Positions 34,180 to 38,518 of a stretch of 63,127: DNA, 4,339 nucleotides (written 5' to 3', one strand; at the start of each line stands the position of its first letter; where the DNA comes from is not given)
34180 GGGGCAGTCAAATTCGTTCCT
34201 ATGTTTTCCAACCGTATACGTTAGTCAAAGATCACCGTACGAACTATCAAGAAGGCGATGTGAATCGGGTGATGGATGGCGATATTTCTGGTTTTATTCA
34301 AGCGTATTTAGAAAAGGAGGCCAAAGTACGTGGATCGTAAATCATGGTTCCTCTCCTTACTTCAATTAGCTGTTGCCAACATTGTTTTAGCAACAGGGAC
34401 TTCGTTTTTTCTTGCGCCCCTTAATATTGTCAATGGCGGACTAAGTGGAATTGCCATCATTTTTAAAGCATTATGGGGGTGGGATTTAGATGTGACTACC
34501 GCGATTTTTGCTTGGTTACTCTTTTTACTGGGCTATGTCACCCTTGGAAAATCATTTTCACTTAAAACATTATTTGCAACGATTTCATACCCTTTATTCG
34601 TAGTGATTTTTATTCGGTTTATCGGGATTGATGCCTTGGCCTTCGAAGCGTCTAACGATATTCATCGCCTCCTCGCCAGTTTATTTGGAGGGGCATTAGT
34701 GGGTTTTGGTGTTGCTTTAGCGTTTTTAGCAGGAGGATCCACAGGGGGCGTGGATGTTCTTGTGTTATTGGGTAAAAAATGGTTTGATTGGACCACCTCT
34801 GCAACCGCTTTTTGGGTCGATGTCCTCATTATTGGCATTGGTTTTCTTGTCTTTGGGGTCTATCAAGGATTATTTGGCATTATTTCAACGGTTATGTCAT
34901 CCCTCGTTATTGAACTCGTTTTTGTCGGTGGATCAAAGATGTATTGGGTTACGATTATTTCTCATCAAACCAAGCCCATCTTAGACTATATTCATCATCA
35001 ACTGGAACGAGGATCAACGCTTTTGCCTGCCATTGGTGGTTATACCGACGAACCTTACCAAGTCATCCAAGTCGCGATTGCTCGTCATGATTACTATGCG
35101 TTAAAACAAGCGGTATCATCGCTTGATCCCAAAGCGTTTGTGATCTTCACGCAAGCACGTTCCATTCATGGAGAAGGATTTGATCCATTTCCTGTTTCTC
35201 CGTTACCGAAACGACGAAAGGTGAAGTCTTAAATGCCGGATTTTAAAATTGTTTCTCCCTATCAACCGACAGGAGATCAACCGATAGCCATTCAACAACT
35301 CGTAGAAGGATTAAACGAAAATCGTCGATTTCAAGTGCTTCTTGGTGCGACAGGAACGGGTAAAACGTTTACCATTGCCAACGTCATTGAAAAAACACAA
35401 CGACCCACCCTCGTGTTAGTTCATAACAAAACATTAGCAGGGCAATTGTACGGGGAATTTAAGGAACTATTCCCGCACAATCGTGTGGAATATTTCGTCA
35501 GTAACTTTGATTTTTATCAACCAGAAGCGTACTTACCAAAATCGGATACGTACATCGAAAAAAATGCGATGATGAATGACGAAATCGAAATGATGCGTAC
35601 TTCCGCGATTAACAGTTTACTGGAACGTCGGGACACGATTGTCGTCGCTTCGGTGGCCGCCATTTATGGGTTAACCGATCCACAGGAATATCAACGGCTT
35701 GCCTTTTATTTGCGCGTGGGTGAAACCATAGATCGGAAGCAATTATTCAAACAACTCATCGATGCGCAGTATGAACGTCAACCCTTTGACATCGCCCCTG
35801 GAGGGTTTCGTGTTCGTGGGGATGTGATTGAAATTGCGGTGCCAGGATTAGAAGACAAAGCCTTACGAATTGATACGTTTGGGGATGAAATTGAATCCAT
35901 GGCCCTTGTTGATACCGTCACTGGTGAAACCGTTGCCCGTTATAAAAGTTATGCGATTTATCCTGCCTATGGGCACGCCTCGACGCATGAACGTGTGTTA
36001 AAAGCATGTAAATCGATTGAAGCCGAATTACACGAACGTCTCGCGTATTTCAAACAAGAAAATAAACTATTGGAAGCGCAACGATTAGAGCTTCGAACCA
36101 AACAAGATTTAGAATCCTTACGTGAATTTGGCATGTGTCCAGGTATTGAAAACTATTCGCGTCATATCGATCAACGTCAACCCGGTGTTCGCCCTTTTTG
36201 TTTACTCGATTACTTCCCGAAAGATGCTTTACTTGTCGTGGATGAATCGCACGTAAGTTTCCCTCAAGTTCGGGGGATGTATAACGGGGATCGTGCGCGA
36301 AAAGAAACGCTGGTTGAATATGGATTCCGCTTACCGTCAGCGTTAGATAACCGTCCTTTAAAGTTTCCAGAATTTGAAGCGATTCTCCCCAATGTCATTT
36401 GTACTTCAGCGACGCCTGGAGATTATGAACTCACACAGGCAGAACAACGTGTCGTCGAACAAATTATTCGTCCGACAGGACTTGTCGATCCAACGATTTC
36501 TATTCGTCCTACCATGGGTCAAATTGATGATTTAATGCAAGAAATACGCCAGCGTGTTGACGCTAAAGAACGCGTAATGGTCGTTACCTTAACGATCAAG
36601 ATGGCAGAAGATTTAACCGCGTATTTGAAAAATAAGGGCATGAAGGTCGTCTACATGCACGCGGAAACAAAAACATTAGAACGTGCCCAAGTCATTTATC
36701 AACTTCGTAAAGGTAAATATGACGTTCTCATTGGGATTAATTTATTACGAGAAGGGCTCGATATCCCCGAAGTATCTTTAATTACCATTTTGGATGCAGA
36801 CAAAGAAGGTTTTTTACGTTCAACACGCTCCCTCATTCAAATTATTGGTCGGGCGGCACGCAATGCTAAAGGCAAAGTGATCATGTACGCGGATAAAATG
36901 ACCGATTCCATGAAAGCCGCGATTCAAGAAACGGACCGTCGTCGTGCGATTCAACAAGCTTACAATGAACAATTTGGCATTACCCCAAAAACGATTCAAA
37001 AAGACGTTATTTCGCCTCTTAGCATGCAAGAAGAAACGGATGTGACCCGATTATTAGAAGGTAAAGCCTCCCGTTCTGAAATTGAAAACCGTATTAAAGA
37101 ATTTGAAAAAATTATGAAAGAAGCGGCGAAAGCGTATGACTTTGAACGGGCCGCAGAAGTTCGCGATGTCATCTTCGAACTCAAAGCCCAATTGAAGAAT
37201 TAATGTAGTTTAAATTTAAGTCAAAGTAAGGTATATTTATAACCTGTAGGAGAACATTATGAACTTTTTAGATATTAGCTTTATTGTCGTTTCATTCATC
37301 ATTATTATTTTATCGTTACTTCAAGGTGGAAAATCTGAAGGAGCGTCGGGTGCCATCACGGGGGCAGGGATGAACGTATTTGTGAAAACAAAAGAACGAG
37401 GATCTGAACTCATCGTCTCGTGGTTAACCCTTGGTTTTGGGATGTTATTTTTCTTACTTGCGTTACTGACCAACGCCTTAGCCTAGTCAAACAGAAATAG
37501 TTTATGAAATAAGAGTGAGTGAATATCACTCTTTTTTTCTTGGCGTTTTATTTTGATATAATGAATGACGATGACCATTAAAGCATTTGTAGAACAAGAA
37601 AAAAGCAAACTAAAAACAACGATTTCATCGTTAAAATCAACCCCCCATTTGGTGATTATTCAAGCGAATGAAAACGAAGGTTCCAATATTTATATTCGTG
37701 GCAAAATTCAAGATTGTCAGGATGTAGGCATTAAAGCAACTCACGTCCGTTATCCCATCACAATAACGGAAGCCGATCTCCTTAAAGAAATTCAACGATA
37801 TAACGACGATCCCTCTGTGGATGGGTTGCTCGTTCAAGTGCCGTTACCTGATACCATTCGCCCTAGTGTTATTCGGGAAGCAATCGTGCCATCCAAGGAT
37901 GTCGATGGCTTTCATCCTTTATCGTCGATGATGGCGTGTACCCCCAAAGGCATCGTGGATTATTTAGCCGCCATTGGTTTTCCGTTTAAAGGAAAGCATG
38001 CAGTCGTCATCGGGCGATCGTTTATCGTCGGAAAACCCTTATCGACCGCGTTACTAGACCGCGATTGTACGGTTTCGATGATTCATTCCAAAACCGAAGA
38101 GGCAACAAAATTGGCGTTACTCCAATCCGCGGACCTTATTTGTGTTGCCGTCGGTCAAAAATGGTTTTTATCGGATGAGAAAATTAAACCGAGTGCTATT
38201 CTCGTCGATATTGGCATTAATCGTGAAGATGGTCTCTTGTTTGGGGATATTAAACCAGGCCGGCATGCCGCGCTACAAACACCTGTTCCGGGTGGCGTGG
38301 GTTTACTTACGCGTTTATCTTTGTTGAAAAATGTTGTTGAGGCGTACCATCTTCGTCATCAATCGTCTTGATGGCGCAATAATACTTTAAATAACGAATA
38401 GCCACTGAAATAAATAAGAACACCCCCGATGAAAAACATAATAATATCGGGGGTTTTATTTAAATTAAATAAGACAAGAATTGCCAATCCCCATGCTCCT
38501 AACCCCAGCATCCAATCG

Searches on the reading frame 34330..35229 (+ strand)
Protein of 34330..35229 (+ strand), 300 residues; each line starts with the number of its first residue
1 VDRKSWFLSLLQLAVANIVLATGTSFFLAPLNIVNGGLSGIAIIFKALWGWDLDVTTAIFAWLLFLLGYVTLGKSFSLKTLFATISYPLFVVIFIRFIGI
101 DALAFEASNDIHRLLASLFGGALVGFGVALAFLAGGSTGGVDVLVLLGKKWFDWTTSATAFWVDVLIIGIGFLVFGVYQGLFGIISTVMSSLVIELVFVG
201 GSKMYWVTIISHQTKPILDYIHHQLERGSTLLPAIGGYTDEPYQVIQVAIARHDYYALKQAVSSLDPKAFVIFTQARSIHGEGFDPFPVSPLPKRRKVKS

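Call 10: search_protein_families(library=pfam, proteins=[window:34330-35229:+], max_evalue=0.001)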
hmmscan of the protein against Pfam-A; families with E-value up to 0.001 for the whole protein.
window:34330-35229:+ (300 aa): 2 families
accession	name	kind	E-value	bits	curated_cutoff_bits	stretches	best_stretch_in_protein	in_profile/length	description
PF02588.21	YitT_membrane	-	4.6e-42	144.2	24.3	1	12-221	4-204/205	Uncharacterised 5xTM membrane BCR, YitT family COG1284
PF10035.14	DUF2179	-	8.1e-15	54.8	22.8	1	227-281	1-55/55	Uncharacterized protein conserved in bacteria (DUF2179)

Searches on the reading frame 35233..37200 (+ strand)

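Call 10: search_protein_families(library=pfam, proteins=[window:35233-37200:+], max_evalue=0.001)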
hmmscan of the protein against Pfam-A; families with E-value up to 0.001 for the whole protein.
window:35233-37200:+ (656 aa): 10 families
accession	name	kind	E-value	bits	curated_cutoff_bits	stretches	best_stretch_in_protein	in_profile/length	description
PF17757.6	UvrB_inter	-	7.1e-27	93.8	22.9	1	159-245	2-88/91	UvrB interaction domain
PF12344.14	UvrB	-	1.3e-22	79.8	27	1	551-592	1-42/43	Ultra-violet resistance protein B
PF00271.37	Helicase_C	-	3.8e-21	75.8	23.5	1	431-544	3-109/110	Helicase conserved C-terminal domain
PF04851.21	ResIII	-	2.7e-12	47.3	22.5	1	13-86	5-83/164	Type III restriction enzyme, res subunit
PF02151.25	UVR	-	4.6e-06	26.6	21.5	1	618-653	1-36/36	UvrB/uvrC motif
PF00270.35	DEAD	-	2.3e-05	24.6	26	0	16-91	4-82/167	DEAD/DEAH box helicase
PF13401.12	AAA_22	-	0.00035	21.3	27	0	30-86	4-64/130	AAA domain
PF22590.2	Cas3-like_C_2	-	0.00036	21.2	27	0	446-545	3-105/106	CRISPR-associated nuclease/helicase Cas3, C-terminal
PF13604.12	AAA_30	-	0.00051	20.3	27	0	27-132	14-111/191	AAA domain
PF21090.3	P-loop_SecA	-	0.00066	19.8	27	0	430-511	18-97/205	SecA P-loop domain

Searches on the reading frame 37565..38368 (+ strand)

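Call 10: search_protein_families(library=pfam, proteins=[window:37565-38368:+], max_evalue=0.001)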
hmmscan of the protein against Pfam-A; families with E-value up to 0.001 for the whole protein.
window:37565-38368:+ (268 aa): 2 families
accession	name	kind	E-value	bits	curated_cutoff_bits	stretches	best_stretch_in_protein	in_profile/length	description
PF02882.25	THF_DHG_CYH_C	-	2.5e-41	141.1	27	1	121-262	14-157/160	Tetrahydrofolate dehydrogenase/cyclohydrolase, NAD(P)-binding domain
PF00763.28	THF_DHG_CYH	-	3.3e-30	105.1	32.8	1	6-114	4-115/115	Tetrahydrofolate dehydrogenase/cyclohydrolase, catalytic domain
